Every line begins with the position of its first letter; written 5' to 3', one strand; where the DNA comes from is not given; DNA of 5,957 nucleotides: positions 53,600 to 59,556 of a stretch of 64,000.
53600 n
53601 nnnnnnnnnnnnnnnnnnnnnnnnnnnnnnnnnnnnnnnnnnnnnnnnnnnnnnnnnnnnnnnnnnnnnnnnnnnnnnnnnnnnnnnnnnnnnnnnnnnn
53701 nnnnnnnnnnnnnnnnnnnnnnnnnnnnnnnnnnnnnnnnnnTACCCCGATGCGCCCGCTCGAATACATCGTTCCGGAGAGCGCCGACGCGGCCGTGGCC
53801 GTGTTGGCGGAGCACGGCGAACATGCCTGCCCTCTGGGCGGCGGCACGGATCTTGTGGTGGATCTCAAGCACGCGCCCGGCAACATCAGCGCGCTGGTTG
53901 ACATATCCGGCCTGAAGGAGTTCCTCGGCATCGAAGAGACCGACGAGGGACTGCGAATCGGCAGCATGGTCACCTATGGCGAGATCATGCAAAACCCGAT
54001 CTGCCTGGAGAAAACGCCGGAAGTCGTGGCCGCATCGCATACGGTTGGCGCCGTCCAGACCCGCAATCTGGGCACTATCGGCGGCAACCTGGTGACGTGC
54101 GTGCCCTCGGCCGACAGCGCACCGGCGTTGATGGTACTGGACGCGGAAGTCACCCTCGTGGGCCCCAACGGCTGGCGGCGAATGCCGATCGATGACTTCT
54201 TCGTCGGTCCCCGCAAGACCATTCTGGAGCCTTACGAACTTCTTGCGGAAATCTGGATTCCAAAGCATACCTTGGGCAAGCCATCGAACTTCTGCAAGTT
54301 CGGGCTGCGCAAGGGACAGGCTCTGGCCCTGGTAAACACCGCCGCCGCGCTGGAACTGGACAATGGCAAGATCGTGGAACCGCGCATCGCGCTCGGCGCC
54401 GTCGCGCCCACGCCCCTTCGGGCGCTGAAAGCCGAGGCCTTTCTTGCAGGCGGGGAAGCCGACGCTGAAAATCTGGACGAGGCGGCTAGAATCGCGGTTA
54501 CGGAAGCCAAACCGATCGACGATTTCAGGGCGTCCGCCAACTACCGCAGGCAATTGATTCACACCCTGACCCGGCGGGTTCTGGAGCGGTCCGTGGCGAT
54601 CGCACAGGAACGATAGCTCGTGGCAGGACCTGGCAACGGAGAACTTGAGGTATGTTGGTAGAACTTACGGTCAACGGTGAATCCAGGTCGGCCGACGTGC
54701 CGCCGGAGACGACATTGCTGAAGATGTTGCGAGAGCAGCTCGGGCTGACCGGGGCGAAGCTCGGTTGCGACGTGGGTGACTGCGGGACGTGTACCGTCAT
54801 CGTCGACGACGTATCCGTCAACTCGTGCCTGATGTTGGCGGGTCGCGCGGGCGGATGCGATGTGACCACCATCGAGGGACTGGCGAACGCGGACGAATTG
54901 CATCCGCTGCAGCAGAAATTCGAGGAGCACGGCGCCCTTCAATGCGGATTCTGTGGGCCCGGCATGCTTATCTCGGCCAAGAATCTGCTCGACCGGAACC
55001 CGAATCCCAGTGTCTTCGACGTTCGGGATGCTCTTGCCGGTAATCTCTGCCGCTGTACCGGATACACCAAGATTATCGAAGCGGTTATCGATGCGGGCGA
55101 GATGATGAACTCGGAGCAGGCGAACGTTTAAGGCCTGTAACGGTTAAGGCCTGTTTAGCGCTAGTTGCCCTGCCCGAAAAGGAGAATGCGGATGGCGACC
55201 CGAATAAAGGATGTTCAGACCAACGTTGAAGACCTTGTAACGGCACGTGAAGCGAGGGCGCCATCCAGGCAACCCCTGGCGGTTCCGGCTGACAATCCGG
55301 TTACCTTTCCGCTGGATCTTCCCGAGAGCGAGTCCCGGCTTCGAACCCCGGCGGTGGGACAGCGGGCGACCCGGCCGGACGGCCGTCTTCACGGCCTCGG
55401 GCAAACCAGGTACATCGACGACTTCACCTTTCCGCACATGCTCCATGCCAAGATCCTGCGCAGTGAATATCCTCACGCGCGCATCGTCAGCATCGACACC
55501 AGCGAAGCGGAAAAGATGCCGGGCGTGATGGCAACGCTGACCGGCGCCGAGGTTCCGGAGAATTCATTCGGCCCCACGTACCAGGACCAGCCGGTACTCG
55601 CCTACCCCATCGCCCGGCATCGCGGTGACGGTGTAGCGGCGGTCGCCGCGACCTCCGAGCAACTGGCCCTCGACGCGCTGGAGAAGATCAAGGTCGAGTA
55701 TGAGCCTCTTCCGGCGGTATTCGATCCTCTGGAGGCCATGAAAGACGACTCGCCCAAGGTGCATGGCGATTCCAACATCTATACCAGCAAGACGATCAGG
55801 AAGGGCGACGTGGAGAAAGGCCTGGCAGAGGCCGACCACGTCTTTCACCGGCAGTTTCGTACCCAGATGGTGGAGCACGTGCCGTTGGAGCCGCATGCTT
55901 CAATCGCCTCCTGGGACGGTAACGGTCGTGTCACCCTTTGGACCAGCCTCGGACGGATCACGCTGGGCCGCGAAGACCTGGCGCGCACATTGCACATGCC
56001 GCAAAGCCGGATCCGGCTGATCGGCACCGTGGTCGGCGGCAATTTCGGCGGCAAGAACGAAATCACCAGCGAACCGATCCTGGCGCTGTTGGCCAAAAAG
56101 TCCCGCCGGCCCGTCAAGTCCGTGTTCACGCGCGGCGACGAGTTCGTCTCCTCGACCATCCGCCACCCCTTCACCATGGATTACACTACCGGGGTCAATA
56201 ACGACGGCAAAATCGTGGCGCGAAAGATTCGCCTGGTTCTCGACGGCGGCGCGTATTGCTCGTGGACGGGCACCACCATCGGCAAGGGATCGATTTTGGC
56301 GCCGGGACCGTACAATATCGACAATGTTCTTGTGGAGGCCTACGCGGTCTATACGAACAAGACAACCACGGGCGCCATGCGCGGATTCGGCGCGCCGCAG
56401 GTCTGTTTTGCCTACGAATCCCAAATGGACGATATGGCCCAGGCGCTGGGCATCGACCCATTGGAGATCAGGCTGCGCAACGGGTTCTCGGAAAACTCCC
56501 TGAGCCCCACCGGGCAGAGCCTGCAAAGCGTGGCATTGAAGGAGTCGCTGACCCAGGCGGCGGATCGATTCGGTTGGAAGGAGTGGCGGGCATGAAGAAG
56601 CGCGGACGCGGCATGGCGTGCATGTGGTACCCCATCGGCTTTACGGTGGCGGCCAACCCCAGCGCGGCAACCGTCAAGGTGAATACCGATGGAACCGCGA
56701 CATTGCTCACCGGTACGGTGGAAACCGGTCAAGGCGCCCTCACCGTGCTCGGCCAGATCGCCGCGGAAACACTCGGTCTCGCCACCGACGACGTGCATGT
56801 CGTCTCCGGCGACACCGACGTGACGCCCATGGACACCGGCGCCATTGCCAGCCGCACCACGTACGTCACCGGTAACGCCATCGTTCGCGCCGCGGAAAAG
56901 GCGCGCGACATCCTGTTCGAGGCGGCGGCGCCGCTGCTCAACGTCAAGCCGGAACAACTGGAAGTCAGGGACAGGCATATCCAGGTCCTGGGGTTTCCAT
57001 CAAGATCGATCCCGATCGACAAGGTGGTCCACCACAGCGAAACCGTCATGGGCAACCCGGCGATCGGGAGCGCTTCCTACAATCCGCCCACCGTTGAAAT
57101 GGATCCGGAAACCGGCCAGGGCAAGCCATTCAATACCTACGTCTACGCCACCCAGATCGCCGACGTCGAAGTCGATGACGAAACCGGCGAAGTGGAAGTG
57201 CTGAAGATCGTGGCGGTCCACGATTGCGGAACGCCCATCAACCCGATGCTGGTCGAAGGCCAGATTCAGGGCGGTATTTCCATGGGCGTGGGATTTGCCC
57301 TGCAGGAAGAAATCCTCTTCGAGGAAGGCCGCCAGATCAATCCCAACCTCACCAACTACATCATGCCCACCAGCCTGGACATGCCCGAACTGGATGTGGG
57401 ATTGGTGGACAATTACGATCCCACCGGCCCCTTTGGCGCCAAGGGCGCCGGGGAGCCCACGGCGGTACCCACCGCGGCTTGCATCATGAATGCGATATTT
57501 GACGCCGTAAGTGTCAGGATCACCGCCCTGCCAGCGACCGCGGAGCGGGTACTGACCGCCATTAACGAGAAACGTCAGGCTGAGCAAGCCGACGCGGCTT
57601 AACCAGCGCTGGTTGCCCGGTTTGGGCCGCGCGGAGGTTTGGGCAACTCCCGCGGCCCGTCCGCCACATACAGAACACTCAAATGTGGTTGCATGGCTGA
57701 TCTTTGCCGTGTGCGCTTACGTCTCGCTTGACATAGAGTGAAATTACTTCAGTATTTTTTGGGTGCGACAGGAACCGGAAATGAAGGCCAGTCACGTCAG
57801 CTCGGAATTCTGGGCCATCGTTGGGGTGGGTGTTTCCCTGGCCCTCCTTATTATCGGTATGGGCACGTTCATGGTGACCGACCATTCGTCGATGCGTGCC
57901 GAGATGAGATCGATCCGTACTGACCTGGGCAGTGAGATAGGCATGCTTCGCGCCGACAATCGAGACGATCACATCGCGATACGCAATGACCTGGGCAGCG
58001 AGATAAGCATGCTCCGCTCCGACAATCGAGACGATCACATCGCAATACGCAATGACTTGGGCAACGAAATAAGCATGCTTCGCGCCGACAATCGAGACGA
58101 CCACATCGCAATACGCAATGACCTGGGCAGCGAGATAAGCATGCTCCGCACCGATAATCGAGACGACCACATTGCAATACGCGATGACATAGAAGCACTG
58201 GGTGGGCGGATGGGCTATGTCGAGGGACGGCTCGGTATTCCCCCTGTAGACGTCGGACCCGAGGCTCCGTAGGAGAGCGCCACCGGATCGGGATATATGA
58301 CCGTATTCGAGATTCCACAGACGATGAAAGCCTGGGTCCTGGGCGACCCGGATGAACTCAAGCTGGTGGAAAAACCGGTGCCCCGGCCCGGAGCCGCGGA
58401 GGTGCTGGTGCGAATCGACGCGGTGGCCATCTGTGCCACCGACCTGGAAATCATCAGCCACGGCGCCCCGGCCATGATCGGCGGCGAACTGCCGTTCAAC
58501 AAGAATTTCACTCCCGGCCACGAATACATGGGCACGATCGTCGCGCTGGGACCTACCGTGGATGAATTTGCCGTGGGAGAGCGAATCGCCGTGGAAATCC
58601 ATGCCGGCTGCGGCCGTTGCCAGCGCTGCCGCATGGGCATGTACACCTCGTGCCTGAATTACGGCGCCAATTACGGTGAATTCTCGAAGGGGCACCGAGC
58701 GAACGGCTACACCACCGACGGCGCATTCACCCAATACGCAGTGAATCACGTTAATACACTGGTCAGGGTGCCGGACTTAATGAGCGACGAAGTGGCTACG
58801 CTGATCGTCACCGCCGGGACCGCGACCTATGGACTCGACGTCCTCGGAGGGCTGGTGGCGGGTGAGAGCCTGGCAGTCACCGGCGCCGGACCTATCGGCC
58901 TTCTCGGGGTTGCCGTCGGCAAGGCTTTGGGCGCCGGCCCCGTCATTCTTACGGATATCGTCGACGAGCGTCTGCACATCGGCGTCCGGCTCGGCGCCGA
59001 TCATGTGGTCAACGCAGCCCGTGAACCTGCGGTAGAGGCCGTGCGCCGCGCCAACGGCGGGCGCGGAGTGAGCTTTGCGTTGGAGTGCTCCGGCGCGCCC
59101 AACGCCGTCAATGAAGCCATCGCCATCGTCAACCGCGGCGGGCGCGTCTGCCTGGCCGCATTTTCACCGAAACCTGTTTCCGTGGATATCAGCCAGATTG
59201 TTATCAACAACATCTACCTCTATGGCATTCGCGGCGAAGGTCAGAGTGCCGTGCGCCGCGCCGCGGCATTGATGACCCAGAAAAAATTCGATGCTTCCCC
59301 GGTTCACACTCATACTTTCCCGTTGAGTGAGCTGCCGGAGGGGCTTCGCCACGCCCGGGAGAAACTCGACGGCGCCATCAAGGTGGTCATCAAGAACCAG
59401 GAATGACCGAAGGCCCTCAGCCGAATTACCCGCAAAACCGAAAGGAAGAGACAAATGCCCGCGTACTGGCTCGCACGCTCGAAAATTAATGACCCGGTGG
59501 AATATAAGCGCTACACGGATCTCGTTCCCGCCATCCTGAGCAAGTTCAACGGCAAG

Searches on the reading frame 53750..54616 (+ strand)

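Call 72: search_protein_families(library=pfam, proteins=[window:53750-54616:+], max_evalue=0.00001)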
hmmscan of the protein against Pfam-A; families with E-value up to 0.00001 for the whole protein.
window:53750-54616:+ (288 aa): 2 families
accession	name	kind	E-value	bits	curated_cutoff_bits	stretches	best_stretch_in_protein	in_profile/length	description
PF00941.27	FAD_binding_5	-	4.9e-45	153.8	27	1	4-172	3-169/170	FAD binding domain in molybdopterin dehydrogenase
PF03450.22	CO_deh_flav_C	-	4.1e-26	91.5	25.5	1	187-279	8-100/102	CO dehydrogenase flavoprotein C-terminal domain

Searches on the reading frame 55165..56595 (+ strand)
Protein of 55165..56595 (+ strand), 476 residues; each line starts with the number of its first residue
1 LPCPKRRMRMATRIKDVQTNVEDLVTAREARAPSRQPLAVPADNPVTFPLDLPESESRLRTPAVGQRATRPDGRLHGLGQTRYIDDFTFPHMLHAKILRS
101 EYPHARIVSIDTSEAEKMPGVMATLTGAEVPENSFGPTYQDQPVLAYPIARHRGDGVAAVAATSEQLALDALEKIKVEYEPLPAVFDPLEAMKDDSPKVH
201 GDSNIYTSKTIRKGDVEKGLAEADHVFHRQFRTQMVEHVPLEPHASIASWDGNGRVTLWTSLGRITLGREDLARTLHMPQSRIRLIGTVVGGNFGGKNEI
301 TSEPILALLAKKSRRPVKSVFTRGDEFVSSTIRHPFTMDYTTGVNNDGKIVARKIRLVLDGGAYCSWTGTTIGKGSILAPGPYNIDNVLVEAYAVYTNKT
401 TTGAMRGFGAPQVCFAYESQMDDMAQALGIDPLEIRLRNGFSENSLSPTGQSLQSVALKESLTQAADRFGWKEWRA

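Call 72: search_protein_families(library=pfam, proteins=[window:55165-56595:+], max_evalue=0.00001)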
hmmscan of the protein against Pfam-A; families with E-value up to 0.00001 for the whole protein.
window:55165-56595:+ (476 aa): 2 families
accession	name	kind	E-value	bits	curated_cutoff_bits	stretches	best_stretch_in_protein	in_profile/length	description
PF02738.23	MoCoBD_1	-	4.5e-78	262.2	27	1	202-439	6-243/244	Molybdopterin cofactor-binding domain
PF01315.27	Ald_Xan_dh_C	-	1.2e-29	103.3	31.3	1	79-183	2-110/110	Aldehyde oxidase and xanthine dehydrogenase, a/b hammerhead domain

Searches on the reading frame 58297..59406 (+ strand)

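Call 72: search_protein_families(library=pfam, proteins=[window:58297-59406:+], max_evalue=0.00001)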
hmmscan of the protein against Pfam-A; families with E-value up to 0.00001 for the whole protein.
window:58297-59406:+ (369 aa): 4 families
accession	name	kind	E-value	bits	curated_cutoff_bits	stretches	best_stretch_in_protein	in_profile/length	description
PF00107.32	ADH_zinc_N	-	2.7e-24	86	31.8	1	199-327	1-128/129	Zinc-binding dehydrogenase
PF08240.17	ADH_N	-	4.2e-23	82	23.5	1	33-160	2-104/104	Alcohol dehydrogenase GroES-like domain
PF16912.11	Glu_dehyd_C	-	1.8e-07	31.3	34.9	1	190-365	32-209/211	Glucose dehydrogenase C-terminus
PF13602.12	ADH_zinc_N_2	-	3e-07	31.9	27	1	232-353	1-123/134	Zinc-binding dehydrogenase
